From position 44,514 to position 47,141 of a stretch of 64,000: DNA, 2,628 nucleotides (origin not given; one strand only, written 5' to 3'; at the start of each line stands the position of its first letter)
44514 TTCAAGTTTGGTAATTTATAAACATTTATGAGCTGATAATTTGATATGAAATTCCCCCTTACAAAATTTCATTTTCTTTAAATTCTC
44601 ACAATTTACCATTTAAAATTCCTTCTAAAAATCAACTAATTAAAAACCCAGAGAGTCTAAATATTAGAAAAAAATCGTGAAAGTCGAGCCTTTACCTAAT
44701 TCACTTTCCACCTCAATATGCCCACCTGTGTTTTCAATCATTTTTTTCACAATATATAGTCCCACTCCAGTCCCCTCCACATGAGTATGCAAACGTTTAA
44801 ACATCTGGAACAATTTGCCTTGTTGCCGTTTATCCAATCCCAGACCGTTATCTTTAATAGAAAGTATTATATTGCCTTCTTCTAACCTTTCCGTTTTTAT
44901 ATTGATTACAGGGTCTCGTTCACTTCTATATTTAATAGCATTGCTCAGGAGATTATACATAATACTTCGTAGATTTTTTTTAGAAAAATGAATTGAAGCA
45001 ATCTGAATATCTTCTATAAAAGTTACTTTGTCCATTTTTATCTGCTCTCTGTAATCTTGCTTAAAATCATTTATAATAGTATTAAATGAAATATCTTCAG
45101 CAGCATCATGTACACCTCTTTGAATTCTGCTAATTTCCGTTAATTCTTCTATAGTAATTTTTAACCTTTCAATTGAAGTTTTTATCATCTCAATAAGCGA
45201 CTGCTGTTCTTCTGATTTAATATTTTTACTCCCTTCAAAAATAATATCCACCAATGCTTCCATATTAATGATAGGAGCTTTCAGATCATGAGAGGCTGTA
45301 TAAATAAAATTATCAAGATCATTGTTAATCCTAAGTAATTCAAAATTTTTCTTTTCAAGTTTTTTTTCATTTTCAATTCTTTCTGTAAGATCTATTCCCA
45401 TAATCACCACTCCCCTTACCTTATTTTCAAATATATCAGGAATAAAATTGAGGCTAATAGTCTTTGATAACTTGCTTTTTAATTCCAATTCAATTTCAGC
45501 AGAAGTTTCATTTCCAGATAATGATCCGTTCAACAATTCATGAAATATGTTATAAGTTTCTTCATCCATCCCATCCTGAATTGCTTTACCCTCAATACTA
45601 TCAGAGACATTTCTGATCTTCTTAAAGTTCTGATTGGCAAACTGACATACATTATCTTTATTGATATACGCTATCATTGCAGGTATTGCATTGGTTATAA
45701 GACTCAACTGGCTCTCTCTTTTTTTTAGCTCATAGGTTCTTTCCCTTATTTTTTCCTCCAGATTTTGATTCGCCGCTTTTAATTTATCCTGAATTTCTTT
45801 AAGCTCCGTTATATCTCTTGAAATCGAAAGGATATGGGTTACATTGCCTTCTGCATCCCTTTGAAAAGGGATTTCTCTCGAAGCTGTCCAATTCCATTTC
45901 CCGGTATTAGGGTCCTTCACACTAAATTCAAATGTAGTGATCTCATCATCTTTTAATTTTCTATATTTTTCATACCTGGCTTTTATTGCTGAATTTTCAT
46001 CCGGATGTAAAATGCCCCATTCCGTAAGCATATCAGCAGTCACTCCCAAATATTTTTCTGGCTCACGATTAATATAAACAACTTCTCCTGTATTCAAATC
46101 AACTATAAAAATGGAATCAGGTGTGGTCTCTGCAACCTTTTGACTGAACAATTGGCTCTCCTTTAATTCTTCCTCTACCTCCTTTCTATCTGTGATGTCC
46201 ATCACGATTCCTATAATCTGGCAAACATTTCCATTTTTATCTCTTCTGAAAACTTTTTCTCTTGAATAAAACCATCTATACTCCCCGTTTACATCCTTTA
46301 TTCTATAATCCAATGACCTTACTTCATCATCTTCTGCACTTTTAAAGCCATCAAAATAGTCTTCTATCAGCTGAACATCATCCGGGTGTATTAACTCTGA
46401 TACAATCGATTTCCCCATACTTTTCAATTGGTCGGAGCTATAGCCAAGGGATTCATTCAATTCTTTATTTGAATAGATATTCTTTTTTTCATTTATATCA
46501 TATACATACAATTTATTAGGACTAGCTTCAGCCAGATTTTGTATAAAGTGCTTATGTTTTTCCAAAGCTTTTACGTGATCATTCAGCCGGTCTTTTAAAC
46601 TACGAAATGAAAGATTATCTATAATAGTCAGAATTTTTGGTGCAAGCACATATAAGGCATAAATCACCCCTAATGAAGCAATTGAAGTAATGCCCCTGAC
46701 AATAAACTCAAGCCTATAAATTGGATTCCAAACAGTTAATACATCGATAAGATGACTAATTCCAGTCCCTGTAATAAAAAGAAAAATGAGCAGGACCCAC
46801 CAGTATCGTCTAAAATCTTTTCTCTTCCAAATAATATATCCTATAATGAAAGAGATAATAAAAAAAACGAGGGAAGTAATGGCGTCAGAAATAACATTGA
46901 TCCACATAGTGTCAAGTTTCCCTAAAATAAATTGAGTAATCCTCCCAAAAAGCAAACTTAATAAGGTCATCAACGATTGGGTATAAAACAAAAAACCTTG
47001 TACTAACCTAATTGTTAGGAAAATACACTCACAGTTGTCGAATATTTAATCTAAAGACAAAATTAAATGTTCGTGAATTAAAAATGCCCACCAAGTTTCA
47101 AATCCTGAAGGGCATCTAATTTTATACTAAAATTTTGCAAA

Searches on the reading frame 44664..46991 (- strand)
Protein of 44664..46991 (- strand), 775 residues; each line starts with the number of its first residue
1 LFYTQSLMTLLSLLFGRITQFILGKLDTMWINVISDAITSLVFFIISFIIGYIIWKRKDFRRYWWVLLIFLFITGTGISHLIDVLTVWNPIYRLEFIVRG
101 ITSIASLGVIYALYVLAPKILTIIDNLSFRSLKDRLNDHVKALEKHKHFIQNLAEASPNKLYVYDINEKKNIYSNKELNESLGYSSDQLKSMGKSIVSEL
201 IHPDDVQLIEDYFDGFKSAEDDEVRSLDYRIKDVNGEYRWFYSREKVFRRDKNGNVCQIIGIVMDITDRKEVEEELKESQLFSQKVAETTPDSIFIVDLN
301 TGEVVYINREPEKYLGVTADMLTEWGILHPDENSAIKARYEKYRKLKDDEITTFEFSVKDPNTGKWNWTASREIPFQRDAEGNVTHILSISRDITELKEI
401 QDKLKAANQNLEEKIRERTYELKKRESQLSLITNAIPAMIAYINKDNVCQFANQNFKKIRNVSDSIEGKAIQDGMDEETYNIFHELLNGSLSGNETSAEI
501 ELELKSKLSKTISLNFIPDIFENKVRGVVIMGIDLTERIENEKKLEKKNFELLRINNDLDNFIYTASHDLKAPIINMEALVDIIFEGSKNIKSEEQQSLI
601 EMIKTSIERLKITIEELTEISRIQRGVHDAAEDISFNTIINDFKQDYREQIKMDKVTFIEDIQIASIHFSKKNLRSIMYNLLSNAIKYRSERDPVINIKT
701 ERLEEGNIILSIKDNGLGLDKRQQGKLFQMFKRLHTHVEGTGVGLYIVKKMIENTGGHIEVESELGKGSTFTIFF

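Call 3: search_protein_families(library=pfam, proteins=[window:44664-46991:-])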
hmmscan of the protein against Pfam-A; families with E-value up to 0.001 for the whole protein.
window:44664-46991:- (775 aa): 9 families
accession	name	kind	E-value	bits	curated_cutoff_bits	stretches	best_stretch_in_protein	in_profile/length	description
PF02518.31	HATPase_c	-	1.6e-22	80.5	26.4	1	672-774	4-106/111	Histidine kinase-, DNA gyrase B-, and HSP90-like ATPase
PF08447.18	PAS_3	-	2.1e-21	76.4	25.6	1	172-263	2-89/89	PAS fold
PF25487.1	ETR1_N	-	3.6e-20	72.5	27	1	28-122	2-96/97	Ethylene receptor 1-like, N-terminal domain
PF08448.16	PAS_4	-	2.1e-14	54.1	23.1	1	434-538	2-108/110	PAS fold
PF13426.13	PAS_9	-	7.3e-13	49.1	27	1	171-268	13-103/103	PAS domain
PF00989.32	PAS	-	2.2e-11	44.2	22.6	0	153-266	6-113/113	PAS fold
PF00512.31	HisKA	-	3.2e-07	30.8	26.9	1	560-626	3-66/66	His Kinase A (phospho-acceptor) domain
PF13188.13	PAS_8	-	4.1e-06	26.9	21.8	0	284-331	4-53/65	PAS domain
PF18095.7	PAS_12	-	5.3e-06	26.5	22.6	0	137-199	36-97/153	UPF0242 C-terminal PAS-like domain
